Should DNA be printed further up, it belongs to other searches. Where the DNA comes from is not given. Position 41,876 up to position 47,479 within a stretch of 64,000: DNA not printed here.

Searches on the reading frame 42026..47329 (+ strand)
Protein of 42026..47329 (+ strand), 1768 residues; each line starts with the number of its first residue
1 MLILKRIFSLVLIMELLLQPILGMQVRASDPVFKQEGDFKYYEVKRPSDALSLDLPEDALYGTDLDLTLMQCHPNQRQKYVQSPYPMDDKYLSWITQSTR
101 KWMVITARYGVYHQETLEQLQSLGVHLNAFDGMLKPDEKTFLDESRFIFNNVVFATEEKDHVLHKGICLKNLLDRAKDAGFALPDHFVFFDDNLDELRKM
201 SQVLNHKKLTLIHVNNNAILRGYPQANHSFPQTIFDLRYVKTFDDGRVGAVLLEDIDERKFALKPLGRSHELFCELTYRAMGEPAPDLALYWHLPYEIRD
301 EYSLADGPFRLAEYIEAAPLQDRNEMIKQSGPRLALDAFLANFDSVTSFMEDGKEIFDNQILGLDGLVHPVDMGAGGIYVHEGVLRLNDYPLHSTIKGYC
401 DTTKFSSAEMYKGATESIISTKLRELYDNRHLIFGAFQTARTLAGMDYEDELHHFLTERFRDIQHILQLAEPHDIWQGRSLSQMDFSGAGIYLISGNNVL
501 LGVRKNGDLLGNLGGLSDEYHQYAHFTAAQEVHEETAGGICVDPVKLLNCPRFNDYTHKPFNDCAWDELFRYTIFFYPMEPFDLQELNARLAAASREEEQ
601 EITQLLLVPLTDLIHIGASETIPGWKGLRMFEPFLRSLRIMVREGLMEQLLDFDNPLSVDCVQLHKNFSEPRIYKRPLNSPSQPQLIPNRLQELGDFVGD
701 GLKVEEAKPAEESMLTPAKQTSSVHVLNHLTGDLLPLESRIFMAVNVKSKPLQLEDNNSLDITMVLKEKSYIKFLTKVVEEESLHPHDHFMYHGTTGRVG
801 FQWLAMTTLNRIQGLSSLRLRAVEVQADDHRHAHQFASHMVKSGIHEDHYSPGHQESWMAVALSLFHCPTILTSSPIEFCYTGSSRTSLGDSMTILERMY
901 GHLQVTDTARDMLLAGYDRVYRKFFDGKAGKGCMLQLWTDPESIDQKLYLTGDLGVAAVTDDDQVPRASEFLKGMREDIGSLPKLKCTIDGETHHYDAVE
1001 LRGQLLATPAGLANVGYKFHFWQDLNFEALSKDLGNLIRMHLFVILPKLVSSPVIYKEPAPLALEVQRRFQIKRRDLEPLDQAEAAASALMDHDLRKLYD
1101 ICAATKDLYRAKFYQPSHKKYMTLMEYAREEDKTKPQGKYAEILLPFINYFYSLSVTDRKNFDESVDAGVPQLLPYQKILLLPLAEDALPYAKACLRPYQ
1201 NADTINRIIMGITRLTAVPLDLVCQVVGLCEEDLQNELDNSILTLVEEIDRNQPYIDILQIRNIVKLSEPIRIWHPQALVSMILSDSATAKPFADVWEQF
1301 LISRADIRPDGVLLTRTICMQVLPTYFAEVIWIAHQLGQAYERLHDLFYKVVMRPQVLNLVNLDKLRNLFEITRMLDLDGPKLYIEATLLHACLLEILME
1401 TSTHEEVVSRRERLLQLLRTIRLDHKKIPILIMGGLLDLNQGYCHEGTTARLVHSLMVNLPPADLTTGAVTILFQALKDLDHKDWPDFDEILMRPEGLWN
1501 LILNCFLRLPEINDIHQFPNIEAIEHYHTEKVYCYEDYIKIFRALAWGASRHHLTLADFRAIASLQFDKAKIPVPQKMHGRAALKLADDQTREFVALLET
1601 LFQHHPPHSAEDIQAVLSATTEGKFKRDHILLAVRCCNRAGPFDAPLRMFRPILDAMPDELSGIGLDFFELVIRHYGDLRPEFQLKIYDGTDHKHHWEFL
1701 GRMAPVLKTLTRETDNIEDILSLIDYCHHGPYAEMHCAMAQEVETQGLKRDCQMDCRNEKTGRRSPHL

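Call 58: search_protein_families(library=pfam, proteins=[window:42026-47329:+], max_evalue=0.0001)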
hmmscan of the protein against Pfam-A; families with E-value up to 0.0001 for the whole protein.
window:42026-47329:+ (1768 aa): 1 family
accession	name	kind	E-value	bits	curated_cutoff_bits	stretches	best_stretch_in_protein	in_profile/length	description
PF11019.14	DUF2608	-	9.9e-08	32.2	22.6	1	94-211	93-205/244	Protein of unknown function (DUF2608)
